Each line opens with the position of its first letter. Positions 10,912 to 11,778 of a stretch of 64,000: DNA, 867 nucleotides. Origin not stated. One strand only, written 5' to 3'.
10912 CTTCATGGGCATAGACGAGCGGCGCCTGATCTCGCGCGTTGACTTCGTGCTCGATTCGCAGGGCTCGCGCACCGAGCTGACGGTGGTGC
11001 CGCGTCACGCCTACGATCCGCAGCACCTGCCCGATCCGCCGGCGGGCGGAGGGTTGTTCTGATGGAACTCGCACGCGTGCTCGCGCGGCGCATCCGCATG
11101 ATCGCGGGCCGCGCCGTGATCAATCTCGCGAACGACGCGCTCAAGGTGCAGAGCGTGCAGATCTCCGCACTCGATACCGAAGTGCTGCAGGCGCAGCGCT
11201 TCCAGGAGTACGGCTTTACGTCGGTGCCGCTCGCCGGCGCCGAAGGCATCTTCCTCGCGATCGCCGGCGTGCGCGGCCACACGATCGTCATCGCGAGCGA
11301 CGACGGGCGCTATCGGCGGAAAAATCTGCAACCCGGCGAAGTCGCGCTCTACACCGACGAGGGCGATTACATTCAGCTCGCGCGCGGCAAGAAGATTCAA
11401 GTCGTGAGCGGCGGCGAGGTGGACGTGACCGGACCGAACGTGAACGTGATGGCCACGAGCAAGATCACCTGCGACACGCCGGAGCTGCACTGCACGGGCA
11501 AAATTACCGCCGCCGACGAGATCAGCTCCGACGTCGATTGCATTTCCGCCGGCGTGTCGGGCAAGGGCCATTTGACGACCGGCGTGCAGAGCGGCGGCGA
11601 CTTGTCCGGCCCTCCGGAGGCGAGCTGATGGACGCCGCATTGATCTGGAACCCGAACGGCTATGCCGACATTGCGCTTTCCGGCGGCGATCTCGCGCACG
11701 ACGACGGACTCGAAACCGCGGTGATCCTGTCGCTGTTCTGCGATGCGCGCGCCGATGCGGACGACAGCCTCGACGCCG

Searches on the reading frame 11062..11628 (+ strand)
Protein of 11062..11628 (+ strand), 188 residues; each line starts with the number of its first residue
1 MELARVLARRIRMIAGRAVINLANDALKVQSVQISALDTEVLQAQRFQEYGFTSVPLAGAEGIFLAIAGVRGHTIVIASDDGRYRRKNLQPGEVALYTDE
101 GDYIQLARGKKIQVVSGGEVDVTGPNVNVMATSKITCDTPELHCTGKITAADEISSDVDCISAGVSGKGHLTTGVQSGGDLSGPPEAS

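Call 11: search_protein_families(library=phrogs, proteins=[window:11062-11628:+], max_evalue=0.001)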
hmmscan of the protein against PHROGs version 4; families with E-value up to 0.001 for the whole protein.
window:11062-11628:+ (188 aa): 1 family
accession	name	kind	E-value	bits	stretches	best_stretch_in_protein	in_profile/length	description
phrog_9242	-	unknown function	0.0003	21.8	1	15-59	24-69/77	-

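Call 86: search_protein_families(library=pfam, proteins=[window:11062-11628:+], max_evalue=0.001)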
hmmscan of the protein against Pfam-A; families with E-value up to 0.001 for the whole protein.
window:11062-11628:+ (188 aa): 2 families
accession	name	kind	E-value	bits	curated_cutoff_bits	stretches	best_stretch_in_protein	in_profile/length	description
PF06890.18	Phage_Mu_Gp45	-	1.3e-21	76.7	24.1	1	17-83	1-68/68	Bacteriophage Mu Gp45, N-terminal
PF18715.7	Phage_spike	-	2.9e-05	24.4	28.2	1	125-157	3-30/53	Phage spike trimer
